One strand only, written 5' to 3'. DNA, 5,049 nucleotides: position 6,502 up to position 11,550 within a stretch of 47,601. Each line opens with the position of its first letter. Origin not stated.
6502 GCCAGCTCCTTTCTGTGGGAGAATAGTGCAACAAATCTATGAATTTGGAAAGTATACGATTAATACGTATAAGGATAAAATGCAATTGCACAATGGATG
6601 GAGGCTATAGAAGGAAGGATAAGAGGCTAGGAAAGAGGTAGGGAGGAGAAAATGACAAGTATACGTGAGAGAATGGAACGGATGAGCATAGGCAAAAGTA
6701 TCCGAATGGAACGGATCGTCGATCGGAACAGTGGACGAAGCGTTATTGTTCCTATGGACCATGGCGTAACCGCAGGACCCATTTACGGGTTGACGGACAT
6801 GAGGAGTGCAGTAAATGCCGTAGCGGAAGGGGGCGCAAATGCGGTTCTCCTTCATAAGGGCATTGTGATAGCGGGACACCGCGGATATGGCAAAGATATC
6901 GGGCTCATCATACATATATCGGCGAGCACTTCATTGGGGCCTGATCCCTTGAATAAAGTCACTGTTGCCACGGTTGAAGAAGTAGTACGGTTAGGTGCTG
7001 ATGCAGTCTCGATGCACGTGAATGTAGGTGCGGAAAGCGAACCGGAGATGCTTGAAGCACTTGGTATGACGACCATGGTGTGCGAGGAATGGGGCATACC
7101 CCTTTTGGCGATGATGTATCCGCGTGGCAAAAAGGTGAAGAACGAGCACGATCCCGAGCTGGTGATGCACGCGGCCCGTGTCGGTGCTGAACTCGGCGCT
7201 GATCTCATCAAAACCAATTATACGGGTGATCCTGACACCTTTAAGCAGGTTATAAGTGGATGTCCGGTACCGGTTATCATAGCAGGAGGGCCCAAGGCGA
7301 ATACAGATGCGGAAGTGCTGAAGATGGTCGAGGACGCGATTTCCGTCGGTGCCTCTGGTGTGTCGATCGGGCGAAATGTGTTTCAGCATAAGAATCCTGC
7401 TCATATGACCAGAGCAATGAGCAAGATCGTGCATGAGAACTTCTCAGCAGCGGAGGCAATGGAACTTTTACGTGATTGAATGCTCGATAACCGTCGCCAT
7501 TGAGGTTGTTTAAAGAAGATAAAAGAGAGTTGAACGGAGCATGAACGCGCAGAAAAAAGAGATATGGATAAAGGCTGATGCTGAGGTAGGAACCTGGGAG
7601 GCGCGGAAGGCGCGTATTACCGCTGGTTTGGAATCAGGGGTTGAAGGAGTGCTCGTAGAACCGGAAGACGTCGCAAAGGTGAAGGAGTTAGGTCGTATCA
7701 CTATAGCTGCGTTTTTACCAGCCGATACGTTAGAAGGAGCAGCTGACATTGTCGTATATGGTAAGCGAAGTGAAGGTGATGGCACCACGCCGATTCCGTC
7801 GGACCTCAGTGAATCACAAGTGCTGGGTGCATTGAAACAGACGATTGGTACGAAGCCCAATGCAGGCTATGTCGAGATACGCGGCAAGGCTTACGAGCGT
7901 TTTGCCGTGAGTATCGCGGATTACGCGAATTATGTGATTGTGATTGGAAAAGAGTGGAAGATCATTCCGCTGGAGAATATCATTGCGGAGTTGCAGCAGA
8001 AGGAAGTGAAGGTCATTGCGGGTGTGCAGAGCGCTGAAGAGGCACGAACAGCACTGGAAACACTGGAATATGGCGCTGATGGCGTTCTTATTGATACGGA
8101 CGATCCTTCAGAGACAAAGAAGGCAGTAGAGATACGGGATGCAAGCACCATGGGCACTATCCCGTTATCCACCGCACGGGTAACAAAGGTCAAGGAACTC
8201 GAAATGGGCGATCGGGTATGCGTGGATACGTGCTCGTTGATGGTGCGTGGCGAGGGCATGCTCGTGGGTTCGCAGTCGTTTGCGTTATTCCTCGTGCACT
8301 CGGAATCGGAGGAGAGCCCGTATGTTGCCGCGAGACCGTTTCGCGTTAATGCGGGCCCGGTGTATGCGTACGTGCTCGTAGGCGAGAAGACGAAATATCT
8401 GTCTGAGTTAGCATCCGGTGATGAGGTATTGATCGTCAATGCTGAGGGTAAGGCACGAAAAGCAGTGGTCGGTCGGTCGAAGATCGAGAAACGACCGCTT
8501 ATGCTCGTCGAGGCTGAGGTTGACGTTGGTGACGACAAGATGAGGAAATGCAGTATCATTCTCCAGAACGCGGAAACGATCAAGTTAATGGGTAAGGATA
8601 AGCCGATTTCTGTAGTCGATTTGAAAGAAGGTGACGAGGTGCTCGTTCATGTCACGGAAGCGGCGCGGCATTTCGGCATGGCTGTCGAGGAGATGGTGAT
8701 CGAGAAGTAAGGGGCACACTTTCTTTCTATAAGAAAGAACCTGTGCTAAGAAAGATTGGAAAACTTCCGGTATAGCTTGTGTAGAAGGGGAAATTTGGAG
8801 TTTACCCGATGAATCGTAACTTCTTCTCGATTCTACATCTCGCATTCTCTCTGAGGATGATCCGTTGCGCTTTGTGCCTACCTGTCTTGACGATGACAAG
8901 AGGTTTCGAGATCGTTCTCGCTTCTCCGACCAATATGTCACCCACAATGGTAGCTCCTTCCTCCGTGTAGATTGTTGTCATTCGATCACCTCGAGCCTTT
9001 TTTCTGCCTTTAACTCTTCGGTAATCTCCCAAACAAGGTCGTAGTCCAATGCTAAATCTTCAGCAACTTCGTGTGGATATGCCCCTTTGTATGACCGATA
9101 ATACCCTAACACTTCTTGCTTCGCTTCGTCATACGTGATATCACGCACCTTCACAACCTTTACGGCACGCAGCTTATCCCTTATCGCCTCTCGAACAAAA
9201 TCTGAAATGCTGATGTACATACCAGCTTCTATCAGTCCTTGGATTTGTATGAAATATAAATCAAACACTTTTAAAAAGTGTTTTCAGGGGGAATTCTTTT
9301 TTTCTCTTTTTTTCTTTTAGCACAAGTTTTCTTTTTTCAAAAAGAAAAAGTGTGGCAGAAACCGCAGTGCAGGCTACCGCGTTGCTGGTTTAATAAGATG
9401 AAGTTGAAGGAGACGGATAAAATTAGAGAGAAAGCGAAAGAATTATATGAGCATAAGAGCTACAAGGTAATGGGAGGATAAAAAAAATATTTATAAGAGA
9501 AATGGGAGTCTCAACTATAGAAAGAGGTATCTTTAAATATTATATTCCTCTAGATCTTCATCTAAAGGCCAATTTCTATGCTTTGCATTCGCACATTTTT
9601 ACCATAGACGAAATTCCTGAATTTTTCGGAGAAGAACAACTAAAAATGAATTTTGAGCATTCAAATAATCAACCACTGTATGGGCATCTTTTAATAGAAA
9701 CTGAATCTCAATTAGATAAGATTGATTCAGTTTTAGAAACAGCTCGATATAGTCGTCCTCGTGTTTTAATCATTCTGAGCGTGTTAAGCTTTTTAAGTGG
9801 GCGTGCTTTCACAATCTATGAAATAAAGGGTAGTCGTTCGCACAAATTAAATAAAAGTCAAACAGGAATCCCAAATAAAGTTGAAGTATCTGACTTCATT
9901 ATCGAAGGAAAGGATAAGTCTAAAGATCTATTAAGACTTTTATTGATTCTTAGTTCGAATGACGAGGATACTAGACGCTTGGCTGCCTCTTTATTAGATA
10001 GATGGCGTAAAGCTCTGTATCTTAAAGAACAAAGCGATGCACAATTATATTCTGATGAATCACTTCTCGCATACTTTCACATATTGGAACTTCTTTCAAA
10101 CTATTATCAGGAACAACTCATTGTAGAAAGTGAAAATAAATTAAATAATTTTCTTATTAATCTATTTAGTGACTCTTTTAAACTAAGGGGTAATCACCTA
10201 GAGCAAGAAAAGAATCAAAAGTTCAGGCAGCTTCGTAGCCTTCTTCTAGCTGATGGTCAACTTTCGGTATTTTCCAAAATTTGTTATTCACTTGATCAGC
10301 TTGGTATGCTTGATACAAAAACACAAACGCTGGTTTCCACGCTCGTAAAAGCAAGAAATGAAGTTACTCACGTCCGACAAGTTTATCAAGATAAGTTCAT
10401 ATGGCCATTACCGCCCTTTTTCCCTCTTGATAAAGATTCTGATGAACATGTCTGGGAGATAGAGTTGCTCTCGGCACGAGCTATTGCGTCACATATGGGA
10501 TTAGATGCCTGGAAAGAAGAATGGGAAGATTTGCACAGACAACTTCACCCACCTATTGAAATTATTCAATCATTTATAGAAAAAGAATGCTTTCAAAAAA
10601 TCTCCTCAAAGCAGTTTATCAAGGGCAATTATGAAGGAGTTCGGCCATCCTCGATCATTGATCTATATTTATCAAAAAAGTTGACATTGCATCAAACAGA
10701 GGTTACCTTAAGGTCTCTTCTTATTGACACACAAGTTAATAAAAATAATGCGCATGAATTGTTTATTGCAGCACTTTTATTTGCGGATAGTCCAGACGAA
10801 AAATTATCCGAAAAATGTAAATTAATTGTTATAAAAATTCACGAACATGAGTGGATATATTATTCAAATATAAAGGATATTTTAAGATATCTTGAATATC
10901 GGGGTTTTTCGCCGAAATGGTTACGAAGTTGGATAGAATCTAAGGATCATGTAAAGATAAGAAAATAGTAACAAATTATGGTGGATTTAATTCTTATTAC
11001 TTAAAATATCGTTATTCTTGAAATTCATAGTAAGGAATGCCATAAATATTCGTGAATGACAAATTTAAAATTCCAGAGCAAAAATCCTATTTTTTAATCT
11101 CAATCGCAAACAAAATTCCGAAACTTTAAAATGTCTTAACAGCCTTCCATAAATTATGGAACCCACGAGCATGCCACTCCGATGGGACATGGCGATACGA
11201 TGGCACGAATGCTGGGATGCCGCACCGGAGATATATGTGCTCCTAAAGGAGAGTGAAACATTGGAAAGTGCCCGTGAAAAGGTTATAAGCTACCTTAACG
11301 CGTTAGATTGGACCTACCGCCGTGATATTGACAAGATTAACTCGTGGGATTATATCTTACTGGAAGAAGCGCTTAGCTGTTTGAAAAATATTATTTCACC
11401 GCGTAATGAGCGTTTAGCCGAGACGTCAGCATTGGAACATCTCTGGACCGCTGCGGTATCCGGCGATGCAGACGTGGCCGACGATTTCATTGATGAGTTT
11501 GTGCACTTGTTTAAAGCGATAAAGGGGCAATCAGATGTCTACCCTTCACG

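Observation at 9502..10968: AT-rich orphan gene encoding a 488-aa protein with a central HEPN-type RNxxxH motif: candidate stand-alone defence/abortive-infection RNase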

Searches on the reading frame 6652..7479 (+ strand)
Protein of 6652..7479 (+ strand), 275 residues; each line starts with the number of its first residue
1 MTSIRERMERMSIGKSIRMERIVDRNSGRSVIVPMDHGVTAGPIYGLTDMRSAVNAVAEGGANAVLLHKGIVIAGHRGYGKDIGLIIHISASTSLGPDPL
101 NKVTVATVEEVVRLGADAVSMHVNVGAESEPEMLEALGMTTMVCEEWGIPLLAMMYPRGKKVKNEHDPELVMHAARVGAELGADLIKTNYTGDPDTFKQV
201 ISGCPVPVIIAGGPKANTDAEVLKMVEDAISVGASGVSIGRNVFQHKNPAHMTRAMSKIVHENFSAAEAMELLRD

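Call 3: search_protein_families(library=pfam, proteins=[window:6652-7479:+], max_evalue=1)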
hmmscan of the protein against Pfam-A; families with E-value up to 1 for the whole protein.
window:6652-7479:+ (275 aa): 6 families
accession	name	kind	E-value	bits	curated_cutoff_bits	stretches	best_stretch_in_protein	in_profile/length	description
PF01791.15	DeoC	-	6.6e-73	245.5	23.8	1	31-246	2-229/229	DeoC/LacD family aldolase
PF22649.2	Cgl0159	-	0.00056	19.7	27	1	104-244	89-236/251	Cgl0159-like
PF05690.20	ThiG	-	0.0057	16.5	23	1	194-269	164-233/247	Thiazole biosynthesis protein ThiG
PF04481.18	DUF561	-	0.0093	15.6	21.6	1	205-261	186-235/243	Protein of unknown function (DUF561)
PF00215.30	OMPdecase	-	0.022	15.1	27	1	108-254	67-219/221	Orotidine 5'-phosphate decarboxylase / HUMPS family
PF13714.12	PEP_mutase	-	0.2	11.7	31.5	0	201-259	65-125/240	Phosphoenolpyruvate phosphomutase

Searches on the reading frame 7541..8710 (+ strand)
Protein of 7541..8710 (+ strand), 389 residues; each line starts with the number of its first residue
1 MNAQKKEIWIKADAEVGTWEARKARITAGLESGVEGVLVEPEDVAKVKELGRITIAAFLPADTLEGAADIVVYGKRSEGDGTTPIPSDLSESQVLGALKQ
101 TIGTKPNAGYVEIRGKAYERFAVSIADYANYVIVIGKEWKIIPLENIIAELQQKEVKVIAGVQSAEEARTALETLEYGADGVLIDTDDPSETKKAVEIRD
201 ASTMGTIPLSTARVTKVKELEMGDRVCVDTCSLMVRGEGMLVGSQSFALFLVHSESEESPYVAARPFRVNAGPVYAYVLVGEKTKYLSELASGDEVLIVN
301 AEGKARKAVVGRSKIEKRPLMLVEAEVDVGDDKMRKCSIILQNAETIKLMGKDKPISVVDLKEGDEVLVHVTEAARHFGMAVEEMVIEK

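Call 3: search_protein_families(library=pfam, proteins=[window:7541-8710:+], max_evalue=1)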
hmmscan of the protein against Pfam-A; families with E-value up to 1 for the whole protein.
window:7541-8710:+ (389 aa): 6 families
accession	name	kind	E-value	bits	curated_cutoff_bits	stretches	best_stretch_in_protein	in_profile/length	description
PF01959.21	DHQS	-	1.9e-134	448.4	22.2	1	6-389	1-344/344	3-dehydroquinate synthase II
PF01729.25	QRPTase_C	-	0.0061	16.8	23.1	1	150-203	75-125/169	Quinolinate phosphoribosyl transferase, C-terminal domain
PF00572.24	Ribosomal_L13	-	0.0062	17.1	23.8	0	348-379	23-54/119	Ribosomal protein L13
PF01796.24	OB_ChsH2_C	-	0.012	16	27.1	1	355-386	30-63/65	ChsH2, C-terminal OB-fold domain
PF04225.17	LysM_OapA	-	0.025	15.1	22.3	0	347-383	31-65/85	Opacity-associated protein A LysM-like domain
PF01954.22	AF2212-like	-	0.087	13.7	21.6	1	354-375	15-40/59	AF2212-like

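Call 66: find_homologous_proteins(query=window:7541-8710:+, max_evalue=1e-50)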
Query window:7541-8710:+ (389 aa): 7973 proteins with E <= 1e-50 among 8000 candidates; the best 120 are listed.
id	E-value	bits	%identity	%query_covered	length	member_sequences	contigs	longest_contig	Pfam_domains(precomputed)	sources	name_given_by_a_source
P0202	4.8e-244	827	100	100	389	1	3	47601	PF26558.1,PF01959.22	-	-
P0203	4.9e-209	712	86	100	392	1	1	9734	PF26558.1,PF01959.22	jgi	jgi:3-dehydroquinate synthase II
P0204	1.4e-207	707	85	100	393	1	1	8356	PF26558.1,PF01959.22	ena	-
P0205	2.2e-207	706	85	100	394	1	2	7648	PF26558.1,PF01959.22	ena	-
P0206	6.9e-207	705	86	100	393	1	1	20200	PF26558.1,PF01959.22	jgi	jgi:3-dehydroquinate synthase II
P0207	1.1e-206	704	86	100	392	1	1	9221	PF26558.1,PF01959.22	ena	-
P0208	2.0e-206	703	85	100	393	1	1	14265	PF26558.1,PF01959.22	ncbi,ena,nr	ncbi:MAG: 3-dehydroquinate synthase II [Methanosarcinales archaeon]|nr:3-dehydroquinate synthase II 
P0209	3.2e-205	699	85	100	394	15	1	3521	PF26558.1,PF01959.22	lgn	-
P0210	6.8e-205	698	85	100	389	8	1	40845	PF26558.1,PF01959.22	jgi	jgi:3-dehydroquinate synthase II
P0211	1.3e-204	697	85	100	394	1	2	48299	PF26558.1,PF01959.22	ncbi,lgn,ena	-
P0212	6.0e-204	695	85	100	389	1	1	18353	PF26558.1,PF01959.22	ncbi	-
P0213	2.5e-203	693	84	100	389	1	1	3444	PF26558.1,PF01959.22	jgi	jgi:3-dehydroquinate synthase II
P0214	5.4e-203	692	84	100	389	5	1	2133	PF26558.1,PF01959.22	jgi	jgi:3-dehydroquinate synthase II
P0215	4.9e-202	689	83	100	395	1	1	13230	PF26558.1,PF01959.22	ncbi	-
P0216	4.9e-202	689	82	100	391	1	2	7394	PF26558.1,PF01959.22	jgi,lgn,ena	-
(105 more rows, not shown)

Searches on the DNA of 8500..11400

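Call 91: search_rna_families(source=window, start=8500, end=11400, threshold=evalue, max_evalue=1)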
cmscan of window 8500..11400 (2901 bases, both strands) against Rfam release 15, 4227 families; matches with E-value up to 1: 0.
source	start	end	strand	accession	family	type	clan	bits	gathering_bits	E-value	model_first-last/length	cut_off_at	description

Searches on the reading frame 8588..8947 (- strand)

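Call 46: search_protein_families(library=pfam, proteins=[window:8588-8947:-], max_evalue=1)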
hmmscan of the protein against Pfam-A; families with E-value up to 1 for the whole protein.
window:8588-8947:- (120 aa): 1 family
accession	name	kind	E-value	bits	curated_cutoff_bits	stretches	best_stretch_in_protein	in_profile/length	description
PF20380.3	DUF6675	-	0.16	11.5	27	1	4-29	113-138/254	Family of unknown function (DUF6675)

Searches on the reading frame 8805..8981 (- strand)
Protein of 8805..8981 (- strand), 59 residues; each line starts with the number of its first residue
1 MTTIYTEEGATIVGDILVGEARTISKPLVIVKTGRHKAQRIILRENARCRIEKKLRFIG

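Call 46: search_protein_families(library=pfam, proteins=[window:8805-8981:-], max_evalue=1)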
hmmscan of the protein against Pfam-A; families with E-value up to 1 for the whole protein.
window:8805-8981:- (59 aa): 1 family
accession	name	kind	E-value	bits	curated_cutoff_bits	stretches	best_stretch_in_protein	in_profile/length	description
PF20768.2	Topo_VI_alpha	-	0.27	11.5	23.6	1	7-21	2-16/50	All-beta domain in DNA topoisomerase VI alpha subunit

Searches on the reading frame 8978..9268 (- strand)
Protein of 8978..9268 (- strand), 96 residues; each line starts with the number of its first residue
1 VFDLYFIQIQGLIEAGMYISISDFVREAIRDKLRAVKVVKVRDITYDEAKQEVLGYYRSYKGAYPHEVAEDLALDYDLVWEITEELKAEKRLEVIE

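Call 3: search_protein_families(library=pfam, proteins=[window:8978-9268:-], max_evalue=1)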
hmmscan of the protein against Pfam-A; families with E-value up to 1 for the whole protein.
window:8978-9268:- (96 aa): 3 families
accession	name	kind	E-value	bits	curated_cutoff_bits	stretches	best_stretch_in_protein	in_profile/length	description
PF17723.7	RHH_8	-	0.00048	20.7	25.4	1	8-46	17-55/119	Ribbon-Helix-Helix transcriptional regulator family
PF20268.4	SBDS_C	-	0.027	14.8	27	1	9-40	40-70/71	SBDS protein, C-terminal domain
PF16100.11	RMI2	-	0.05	13.8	29.4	1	12-51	81-121/132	RecQ-mediated genome instability protein 2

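Call 4: search_protein_families(library=padloc, proteins=[window:8978-9268:-], max_evalue=1)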
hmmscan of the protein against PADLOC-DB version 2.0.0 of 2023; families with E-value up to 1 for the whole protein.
window:8978-9268:- (96 aa): 0 families

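Call 5: search_protein_families(library=ncbifam, proteins=[window:8978-9268:-], max_evalue=1)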
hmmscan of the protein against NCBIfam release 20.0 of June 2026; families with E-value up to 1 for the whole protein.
window:8978-9268:- (96 aa): 2 families
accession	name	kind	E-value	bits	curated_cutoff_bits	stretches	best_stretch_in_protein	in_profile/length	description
TIGR02606.1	antidote_CC2985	hypoth_equivalog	0.0031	17.5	46.2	1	9-30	14-35/70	type II toxin-antitoxin system ParD family antitoxin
NF041551.1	YlcI_YnfO_N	subfamily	0.41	10.7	30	1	20-35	26-41/42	YlcI/YnfO family protein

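Call 46: search_protein_families(library=pfam, proteins=[window:8981-9220:-], max_evalue=1)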
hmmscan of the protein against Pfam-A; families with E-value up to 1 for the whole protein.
window:8981-9220:- (80 aa): 0 families

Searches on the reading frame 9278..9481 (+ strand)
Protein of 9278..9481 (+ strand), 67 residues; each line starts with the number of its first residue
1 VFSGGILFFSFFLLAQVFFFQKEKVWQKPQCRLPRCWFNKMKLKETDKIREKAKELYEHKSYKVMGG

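Call 3: search_protein_families(library=pfam, proteins=[window:9278-9481:+], max_evalue=1)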
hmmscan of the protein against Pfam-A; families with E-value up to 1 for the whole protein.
window:9278-9481:+ (67 aa): 0 families

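Call 4: search_protein_families(library=padloc, proteins=[window:9278-9481:+], max_evalue=1)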
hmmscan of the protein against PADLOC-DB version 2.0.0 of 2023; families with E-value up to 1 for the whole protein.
window:9278-9481:+ (67 aa): 1 family
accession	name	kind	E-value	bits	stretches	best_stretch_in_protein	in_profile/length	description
PDLC04272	PDC-M01B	-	0.036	11.8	1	17-62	179-223/288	-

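Call 5: search_protein_families(library=ncbifam, proteins=[window:9278-9481:+], max_evalue=1)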
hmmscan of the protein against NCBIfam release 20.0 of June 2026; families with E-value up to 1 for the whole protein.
window:9278-9481:+ (67 aa): 0 families

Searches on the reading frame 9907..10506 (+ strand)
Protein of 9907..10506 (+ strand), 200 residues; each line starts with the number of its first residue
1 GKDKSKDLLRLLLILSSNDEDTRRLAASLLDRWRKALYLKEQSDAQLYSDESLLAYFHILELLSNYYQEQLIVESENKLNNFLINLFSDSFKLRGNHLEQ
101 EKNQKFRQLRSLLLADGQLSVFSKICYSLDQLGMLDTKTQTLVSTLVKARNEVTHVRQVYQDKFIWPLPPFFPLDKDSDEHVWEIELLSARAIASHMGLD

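Call 47: predict_structure(alignment_id=A3)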
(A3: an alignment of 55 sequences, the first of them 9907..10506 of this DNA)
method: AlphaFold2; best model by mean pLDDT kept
length: 200 residues; sequences in the alignment: 55
mean_pLDDT: 87.3   pTM: 0.80
mean pLDDT of the five models: 87.3, 86.8, 86.8, 86.5, 85.9
residues with pLDDT >= 90: 141; 70-90: 27; 50-70: 30; < 50: 2
segments of 3 or more residues with pLDDT < 50: none
pLDDT, mean of each block of 10 residues (from residue 1): 86 93 95 93 73 94 95 95 96 95 95 83 97 96 93 67 52 59 93 94
secondary structure, 60 per line:
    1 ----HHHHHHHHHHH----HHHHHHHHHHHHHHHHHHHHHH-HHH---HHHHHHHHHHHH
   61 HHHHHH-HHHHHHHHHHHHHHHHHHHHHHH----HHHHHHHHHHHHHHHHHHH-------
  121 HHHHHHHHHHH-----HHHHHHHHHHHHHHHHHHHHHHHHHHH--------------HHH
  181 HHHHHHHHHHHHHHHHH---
elements in order: H5-15 H20-41 H49-66 H68-90 H95-113 H121-131 H137-163 H178-197

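Call 50: fold_search(model_id=the predicted structure, library=pdb)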
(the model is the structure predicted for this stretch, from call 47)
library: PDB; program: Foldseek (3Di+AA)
matches with E <= 10: 428; with E <= 0.001: 0
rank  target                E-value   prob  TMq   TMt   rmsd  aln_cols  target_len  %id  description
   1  5jjn_A                4.2e-01  0.25  0.22  0.20  18.9       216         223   12  Structure of the SRII/HtrII(G83F) Complex in P212121 space group ("V" shape) (released 2017-02-15)
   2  7xge_C                5.1e-01  0.25  0.19  0.23  20.8       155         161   12  Crystal structure of MCL-1 in complex with computationally designed inhibitor protein (released 2022-07-20)
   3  5cwj                  5.4e-01  0.14  0.16  0.19  20.4       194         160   10  Crystal structure of de novo designed helical repeat protein DHR49 (released 2015-12-16)
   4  8fed_I                5.4e-01  0.14  0.20  0.18  24.2       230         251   12  Structure of Mce1-LucB complex from Mycobacterium smegmatis (Map1) (released 2023-02-22)
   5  1key_C                6.2e-01  0.21  0.21  0.20  20.9       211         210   12  Crystal Structure of Mouse Testis/Brain RNA-binding Protein (TB-RBP) (released 2002-07-03)
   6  2f93_MODEL_1_A        6.5e-01  0.18  0.21  0.20  18.9       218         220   14  K Intermediate Structure of Sensory Rhodopsin II/Transducer Complex in Combination with the Ground State Struc (released 2006-03-07)
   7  9a6c_A                6.5e-01  0.15  0.21  0.09  15.7       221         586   14  Integrative model of YYDD-YYDB by crosslinking MS and deep learning (released 2024-09-18)
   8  7vvl_R                7.5e-01  0.08  0.18  0.14  16.7       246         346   15  PTH-bound human PTH1R in complex with Gs (class2) (released 2022-08-03)
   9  4tql_A                7.5e-01  0.08  0.15  0.13  32.8       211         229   14  Computationally designed three helix bundle (released 2014-10-15)
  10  8flr_R                7.9e-01  0.13  0.22  0.15  16.6       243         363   13  Human PTH1R in complex with PTHrP and Gs (released 2023-04-26)
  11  6iv4_D                7.9e-01  0.10  0.18  0.14  23.5       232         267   15  Crystal structure of a bacterial Bestrophin homolog from Klebsiella pneumoniae with a mutation W252F (released 2019-11-13)
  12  8p4y                  8.7e-01  0.07  0.15  0.15  21.0       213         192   12  Coiled-coil protein origami triangle (released 2023-08-02)
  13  7vvk_R                8.7e-01  0.07  0.17  0.13  17.2       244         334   16  PTH-bound human PTH1R in complex with Gs (class1) (released 2022-08-03)
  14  3qb5_C                9.1e-01  0.15  0.22  0.21  21.6       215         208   10  Human C3PO complex in the presence of MnSO4 (released 2011-05-11)
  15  1key_D                9.5e-01  0.14  0.22  0.20  21.5       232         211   12  Crystal Structure of Mouse Testis/Brain RNA-binding Protein (TB-RBP) (released 2002-07-03)
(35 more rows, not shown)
